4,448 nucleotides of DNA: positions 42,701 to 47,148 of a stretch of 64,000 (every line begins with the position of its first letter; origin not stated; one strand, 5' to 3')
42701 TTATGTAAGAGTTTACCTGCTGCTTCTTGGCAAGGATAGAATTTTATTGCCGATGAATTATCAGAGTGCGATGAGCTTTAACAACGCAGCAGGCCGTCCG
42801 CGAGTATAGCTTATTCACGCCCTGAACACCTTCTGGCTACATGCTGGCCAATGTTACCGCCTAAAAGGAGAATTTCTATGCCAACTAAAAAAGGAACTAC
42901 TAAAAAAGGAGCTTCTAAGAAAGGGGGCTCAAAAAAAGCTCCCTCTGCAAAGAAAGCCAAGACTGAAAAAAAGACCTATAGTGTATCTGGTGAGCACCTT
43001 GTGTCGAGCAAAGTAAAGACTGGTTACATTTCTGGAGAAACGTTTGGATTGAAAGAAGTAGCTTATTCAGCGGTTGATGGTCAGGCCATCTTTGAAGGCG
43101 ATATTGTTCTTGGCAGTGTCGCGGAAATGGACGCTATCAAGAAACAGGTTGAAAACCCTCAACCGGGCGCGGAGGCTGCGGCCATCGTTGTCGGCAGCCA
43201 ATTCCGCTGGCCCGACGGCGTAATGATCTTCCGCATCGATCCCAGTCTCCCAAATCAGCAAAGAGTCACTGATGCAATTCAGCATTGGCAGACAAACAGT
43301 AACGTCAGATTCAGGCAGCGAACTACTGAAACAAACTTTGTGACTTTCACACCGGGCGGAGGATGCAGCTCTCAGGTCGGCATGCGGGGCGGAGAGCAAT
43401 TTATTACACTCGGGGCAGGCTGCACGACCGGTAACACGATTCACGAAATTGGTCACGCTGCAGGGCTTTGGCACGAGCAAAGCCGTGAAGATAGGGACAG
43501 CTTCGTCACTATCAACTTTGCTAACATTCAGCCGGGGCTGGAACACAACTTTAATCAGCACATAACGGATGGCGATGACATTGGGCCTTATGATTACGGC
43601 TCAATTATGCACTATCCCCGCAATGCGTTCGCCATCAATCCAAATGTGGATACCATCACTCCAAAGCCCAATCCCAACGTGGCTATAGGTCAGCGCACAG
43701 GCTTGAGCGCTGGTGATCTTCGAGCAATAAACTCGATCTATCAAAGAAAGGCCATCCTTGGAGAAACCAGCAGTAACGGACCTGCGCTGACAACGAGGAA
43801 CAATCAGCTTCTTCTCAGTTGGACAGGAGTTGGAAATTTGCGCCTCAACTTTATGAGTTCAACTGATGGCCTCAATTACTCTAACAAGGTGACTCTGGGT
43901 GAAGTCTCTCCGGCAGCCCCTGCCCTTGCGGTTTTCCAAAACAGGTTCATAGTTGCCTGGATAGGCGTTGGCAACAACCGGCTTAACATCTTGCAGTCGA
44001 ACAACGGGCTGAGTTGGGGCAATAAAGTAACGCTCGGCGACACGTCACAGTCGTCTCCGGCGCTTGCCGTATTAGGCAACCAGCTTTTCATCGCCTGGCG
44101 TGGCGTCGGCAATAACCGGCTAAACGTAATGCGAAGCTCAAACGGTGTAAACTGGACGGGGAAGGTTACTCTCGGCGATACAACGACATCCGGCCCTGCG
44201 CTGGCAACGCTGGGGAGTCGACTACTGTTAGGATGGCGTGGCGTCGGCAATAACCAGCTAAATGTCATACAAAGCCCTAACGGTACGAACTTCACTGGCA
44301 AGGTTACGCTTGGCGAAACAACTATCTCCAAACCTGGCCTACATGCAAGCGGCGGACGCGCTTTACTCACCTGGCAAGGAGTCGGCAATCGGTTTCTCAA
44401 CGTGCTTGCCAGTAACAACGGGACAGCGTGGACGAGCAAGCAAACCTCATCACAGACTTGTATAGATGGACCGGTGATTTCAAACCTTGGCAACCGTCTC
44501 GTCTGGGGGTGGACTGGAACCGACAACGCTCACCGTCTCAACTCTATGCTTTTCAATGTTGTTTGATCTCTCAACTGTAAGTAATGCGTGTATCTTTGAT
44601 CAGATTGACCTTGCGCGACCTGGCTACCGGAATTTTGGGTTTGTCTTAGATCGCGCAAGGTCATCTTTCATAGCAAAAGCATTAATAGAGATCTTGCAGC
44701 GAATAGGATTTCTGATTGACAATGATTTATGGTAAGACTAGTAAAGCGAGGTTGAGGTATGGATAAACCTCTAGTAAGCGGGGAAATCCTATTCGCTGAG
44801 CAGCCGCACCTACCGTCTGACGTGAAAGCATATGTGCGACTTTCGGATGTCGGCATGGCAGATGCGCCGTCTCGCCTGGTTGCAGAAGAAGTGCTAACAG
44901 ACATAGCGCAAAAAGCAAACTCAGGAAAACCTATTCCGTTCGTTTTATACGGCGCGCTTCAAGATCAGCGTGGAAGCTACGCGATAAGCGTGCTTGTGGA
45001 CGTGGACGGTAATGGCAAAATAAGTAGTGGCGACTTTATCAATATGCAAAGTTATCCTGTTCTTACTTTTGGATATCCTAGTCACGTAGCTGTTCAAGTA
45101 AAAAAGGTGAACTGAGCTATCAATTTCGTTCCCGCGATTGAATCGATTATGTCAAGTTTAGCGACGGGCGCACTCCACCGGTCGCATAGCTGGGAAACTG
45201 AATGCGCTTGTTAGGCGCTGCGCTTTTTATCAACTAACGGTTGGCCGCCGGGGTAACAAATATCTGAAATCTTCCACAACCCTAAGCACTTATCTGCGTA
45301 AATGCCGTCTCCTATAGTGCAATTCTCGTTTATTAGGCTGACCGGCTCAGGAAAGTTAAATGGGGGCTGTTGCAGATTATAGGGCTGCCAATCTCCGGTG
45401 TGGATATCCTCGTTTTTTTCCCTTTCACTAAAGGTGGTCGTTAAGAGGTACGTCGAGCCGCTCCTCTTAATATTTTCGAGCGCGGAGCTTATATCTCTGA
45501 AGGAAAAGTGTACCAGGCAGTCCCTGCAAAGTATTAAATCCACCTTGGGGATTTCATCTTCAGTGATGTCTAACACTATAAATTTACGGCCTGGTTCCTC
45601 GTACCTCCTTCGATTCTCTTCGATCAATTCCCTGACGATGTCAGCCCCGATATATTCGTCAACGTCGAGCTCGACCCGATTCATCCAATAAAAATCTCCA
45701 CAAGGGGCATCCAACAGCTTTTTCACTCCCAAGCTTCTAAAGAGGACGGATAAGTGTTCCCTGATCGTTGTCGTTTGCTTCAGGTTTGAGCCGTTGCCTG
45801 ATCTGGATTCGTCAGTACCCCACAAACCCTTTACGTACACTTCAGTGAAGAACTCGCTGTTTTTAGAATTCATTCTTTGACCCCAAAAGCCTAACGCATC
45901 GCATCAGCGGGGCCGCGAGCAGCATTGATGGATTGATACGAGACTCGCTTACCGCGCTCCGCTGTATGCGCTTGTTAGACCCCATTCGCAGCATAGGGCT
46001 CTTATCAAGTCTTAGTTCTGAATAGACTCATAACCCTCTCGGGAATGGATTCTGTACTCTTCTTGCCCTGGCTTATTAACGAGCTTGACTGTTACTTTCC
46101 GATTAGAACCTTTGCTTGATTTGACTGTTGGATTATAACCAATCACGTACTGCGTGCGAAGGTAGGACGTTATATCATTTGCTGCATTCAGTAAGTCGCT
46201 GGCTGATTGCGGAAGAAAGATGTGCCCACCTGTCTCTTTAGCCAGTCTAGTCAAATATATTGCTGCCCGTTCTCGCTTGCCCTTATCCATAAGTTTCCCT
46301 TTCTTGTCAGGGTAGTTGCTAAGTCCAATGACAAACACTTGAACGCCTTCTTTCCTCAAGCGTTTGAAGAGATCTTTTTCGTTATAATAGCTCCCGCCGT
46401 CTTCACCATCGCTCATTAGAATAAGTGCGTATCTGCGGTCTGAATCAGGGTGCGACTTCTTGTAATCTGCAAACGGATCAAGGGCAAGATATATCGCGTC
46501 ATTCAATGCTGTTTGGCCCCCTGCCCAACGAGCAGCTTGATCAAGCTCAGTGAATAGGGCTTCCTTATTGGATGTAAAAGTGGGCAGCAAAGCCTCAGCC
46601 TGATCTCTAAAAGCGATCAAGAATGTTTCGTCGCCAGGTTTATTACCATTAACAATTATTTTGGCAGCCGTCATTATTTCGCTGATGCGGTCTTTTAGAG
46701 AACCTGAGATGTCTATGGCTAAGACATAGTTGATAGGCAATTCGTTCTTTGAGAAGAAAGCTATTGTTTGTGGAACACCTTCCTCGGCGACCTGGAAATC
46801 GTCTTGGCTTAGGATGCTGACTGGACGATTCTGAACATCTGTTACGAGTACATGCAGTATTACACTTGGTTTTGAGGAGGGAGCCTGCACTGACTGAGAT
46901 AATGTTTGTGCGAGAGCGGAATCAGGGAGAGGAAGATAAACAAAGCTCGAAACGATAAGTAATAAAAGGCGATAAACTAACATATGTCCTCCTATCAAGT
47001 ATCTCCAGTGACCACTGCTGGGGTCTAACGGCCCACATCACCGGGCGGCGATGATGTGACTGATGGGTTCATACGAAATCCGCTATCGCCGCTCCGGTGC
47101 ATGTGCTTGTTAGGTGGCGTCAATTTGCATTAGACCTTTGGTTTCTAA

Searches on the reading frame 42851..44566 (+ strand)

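Call 18: search_protein_families(library=pfam, proteins=[window:42851-44566:+], max_evalue=0.00001)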
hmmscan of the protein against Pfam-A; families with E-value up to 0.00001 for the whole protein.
window:42851-44566:+ (571 aa): 1 family
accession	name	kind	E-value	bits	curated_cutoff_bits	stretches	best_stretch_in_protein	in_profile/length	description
PF01400.30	Astacin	-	8.1e-50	169.6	22.5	1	119-298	1-187/189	Astacin (Peptidase family M12A)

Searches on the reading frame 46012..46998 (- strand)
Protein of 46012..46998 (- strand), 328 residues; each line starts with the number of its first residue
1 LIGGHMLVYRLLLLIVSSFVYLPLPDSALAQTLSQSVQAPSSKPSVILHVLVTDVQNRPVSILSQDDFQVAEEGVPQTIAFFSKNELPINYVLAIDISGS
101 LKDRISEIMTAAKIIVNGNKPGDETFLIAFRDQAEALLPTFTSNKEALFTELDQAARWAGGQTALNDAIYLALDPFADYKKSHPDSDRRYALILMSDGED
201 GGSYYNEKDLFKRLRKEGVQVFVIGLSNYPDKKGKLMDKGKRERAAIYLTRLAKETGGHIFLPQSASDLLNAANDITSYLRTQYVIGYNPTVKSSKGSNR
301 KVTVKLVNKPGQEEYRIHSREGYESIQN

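Call 19: search_protein_families(library=pfam, proteins=[window:46012-46998:-], max_evalue=0.00001)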
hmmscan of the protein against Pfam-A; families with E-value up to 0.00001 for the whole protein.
window:46012-46998:- (328 aa): 3 families
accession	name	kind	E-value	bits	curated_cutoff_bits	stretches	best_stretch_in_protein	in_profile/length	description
PF00092.34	VWA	-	9e-10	39.5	23.8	1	92-262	3-161/174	von Willebrand factor type A domain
PF13519.12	VWA_2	-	6.4e-08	33.6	27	1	92-199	2-107/107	von Willebrand factor type A domain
PF05762.20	VWA_CoxE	-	8e-06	25.9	26.4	0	76-233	43-192/222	VWA domain containing CoxE-like protein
